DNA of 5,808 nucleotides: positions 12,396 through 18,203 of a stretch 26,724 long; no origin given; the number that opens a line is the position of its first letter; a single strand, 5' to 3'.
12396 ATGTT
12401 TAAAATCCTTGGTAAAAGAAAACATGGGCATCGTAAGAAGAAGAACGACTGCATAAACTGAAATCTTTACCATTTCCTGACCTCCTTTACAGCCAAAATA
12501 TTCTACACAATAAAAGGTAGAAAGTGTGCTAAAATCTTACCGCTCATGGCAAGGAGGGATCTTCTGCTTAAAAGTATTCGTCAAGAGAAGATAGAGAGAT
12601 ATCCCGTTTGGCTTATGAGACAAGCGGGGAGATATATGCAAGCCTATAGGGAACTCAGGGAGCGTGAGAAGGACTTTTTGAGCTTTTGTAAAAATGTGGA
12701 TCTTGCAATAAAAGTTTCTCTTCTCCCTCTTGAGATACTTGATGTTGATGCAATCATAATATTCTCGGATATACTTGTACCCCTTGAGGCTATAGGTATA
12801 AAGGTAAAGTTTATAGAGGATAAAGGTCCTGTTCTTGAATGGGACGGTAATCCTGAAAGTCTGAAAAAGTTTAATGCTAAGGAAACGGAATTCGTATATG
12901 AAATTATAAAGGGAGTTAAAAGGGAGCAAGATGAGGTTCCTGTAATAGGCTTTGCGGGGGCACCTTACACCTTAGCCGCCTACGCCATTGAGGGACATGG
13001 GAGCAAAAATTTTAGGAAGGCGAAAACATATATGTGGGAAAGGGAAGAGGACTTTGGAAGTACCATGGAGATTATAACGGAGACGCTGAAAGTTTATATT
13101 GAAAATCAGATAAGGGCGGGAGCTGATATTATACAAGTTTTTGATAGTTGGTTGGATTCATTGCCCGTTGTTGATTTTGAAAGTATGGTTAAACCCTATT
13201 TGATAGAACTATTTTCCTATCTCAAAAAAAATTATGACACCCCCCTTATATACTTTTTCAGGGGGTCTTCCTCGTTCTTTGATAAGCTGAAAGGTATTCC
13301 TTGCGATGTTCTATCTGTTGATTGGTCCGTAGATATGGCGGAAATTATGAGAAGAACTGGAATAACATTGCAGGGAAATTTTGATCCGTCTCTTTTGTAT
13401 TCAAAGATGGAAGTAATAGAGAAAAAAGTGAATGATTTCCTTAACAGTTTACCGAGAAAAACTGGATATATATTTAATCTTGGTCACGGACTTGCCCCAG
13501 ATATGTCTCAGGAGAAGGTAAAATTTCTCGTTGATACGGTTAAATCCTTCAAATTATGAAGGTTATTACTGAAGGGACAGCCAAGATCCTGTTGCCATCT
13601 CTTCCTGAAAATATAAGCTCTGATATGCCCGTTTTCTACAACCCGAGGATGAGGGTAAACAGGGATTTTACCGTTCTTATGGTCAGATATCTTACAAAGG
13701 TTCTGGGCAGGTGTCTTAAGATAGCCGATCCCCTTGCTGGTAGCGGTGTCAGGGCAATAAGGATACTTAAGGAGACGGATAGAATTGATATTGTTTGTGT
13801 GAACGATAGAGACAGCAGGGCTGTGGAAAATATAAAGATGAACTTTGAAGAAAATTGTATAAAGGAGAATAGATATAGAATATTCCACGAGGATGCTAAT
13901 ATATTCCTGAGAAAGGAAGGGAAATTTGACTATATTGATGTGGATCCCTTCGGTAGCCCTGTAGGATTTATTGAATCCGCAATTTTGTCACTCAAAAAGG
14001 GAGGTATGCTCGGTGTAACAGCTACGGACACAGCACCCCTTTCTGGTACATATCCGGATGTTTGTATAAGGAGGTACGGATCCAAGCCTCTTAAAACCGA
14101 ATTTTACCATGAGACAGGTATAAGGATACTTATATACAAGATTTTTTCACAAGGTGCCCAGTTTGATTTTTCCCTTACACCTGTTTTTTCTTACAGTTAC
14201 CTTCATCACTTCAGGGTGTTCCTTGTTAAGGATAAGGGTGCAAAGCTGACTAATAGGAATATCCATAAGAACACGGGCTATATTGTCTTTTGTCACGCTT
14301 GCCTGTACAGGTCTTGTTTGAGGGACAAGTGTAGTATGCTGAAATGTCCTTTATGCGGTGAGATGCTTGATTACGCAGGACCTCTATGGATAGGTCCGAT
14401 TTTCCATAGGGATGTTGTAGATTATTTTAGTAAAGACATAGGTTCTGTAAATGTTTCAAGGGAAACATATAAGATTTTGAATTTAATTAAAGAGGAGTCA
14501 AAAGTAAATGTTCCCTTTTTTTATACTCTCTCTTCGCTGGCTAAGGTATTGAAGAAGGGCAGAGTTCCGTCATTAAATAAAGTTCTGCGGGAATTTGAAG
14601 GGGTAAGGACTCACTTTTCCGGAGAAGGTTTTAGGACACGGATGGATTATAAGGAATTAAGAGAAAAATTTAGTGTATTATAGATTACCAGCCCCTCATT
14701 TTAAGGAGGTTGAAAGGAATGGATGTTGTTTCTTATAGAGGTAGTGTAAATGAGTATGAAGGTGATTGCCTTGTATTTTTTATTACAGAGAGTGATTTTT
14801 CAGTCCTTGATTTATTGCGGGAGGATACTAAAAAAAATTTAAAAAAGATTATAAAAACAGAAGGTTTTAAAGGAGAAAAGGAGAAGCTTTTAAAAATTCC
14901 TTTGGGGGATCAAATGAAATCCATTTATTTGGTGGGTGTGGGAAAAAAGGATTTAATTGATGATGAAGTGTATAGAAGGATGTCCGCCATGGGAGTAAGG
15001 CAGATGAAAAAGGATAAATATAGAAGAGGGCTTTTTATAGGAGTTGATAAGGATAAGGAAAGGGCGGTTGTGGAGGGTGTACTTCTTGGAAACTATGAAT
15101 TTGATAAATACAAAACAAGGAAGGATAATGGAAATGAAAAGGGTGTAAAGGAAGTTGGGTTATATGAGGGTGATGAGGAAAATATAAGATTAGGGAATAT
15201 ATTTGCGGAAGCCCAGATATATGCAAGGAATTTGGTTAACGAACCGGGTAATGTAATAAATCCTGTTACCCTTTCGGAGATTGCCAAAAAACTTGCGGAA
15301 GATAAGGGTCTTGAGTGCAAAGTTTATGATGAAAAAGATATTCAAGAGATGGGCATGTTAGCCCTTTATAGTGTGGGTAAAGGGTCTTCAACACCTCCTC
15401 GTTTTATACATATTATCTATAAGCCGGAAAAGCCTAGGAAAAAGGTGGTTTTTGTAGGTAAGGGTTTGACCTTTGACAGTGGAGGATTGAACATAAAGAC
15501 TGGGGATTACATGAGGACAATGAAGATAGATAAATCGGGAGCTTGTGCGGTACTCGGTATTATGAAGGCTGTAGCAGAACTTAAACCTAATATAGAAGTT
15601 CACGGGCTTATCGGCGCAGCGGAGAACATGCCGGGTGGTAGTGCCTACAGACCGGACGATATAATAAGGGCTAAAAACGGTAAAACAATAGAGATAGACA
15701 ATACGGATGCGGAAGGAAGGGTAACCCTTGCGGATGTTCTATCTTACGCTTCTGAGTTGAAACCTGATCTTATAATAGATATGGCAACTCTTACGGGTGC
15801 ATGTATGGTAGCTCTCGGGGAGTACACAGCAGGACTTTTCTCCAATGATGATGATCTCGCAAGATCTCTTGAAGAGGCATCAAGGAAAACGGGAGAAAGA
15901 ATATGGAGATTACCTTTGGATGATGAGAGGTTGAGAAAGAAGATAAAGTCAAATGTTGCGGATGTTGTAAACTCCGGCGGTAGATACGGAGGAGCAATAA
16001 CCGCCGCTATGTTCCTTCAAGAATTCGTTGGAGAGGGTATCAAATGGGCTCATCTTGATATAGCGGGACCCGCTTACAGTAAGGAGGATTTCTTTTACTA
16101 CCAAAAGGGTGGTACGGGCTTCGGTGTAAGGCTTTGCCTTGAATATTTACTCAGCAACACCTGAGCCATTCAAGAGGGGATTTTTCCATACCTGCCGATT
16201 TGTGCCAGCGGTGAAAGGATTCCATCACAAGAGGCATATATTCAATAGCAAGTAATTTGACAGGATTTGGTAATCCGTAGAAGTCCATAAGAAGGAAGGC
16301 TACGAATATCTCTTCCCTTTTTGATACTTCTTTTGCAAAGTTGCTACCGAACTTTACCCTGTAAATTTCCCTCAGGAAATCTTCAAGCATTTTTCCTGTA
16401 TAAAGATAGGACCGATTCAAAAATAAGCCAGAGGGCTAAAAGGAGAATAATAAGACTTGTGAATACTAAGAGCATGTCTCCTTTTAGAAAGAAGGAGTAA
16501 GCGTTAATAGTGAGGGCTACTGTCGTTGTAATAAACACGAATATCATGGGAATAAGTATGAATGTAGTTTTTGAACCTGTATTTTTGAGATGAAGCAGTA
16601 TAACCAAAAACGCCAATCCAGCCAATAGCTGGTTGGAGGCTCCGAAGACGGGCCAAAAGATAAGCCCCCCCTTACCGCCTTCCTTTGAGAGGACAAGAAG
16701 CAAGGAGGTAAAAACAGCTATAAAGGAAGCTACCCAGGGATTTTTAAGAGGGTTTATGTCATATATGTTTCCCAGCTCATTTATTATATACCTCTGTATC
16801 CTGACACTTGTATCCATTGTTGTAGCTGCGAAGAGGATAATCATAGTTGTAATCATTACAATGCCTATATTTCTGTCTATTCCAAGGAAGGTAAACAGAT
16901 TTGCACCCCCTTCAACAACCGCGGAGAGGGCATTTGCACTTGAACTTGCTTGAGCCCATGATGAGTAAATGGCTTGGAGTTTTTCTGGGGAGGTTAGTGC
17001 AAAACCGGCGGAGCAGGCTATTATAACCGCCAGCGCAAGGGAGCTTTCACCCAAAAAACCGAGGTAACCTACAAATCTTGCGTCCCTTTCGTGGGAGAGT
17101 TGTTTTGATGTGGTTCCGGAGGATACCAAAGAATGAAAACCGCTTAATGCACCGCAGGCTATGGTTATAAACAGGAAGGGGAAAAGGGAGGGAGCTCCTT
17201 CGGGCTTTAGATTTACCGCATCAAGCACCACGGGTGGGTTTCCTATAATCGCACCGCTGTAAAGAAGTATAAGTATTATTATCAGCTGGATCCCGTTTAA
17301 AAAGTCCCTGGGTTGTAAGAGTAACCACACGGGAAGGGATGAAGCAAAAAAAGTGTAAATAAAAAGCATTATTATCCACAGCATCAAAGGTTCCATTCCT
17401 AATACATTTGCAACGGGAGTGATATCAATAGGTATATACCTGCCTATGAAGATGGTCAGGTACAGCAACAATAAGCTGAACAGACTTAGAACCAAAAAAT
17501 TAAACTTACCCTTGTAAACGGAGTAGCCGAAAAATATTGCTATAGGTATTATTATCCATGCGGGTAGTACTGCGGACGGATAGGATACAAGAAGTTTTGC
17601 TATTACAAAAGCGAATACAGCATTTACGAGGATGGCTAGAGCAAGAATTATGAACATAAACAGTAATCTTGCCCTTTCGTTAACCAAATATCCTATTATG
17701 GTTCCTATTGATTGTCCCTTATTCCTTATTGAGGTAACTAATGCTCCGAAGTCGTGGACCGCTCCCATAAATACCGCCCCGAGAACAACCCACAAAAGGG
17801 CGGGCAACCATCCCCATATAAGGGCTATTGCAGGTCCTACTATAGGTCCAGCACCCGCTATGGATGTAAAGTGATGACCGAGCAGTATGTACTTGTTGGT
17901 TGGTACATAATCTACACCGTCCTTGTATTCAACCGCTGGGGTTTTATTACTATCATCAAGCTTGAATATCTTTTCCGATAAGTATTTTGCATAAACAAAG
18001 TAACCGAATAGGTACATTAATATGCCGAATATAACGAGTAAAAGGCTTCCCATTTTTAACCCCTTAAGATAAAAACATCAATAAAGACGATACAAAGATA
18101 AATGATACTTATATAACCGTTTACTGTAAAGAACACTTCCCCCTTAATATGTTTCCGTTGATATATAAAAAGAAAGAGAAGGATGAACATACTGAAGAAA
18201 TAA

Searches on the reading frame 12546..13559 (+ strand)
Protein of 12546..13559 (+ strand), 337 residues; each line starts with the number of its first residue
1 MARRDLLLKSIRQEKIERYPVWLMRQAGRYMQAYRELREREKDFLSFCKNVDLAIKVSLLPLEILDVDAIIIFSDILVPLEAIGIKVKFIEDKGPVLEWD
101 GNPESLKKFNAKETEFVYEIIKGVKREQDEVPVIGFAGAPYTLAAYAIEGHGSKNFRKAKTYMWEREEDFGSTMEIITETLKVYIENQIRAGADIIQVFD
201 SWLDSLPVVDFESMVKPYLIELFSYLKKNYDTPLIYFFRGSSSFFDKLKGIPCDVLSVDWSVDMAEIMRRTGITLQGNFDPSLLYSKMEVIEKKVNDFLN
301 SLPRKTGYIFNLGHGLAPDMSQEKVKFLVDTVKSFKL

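Call 7: search_protein_families(library=pfam, proteins=[window:12546-13559:+], max_evalue=0.001)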
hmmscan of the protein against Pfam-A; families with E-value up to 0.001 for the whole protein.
window:12546-13559:+ (337 aa): 1 family
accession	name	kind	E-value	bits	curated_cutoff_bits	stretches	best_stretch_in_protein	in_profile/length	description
PF01208.23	URO-D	-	6.5e-109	364.5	23.9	1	4-334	3-345/346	Uroporphyrinogen decarboxylase (URO-D)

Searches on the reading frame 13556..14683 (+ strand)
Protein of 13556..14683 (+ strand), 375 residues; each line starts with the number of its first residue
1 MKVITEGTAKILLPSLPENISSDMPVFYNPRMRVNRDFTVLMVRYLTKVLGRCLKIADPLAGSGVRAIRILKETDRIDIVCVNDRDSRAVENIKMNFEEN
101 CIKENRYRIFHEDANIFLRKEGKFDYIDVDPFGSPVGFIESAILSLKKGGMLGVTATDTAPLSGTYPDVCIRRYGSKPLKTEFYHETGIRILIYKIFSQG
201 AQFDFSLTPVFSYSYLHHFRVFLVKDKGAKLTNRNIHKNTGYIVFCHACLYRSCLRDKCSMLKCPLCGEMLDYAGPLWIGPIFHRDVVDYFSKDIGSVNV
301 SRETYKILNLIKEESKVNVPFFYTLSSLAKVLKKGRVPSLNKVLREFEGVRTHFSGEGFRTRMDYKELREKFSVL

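Call 7: search_protein_families(library=pfam, proteins=[window:13556-14683:+], max_evalue=0.001)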
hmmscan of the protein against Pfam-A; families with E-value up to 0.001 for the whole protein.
window:13556-14683:+ (375 aa): 2 families
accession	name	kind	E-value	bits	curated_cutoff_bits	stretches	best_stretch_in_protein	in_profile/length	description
PF02005.22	TRM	-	1.6e-102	344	27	1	7-370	1-373/376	N2,N2-dimethylguanosine tRNA methyltransferase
PF05175.20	MTS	-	3.6e-05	23.9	23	1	41-131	22-106/170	Methyltransferase small domain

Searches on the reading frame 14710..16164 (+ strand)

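Call 7: search_protein_families(library=pfam, proteins=[window:14710-16164:+], max_evalue=0.001)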
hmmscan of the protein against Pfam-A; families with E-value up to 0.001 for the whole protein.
window:14710-16164:+ (484 aa): 2 families
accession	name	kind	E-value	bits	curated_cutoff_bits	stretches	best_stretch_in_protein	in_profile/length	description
PF00883.26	Peptidase_M17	-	2.6e-127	424.8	25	1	171-476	2-309/310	Cytosol aminopeptidase family, catalytic domain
PF02789.23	Peptidase_M17_N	-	3.1e-18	66.3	23.4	1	35-138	16-129/129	Cytosol aminopeptidase family, N-terminal domain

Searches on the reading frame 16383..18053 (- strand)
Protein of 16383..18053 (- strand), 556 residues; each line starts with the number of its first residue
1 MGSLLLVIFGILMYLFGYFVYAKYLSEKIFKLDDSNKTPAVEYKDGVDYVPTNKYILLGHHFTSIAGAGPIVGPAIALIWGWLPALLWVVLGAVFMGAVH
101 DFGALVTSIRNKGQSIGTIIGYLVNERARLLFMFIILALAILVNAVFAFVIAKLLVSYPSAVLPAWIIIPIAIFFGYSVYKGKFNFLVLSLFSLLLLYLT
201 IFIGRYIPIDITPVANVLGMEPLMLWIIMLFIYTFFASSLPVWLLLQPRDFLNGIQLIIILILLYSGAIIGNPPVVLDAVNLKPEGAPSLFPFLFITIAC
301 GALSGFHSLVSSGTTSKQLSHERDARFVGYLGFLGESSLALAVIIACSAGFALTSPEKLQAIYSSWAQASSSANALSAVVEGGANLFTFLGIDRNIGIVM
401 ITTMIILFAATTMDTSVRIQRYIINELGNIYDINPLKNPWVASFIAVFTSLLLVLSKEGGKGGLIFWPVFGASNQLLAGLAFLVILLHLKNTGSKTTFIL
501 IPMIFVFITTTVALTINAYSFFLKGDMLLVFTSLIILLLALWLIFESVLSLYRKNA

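Call 7: search_protein_families(library=pfam, proteins=[window:16383-18053:-], max_evalue=0.001)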
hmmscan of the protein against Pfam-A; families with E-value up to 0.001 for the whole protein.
window:16383-18053:- (556 aa): 1 family
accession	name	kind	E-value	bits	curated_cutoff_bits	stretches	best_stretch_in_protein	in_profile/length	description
PF02554.20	CstA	-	4.7e-143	478.3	27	1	3-513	2-560/560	Carbon starvation protein CstA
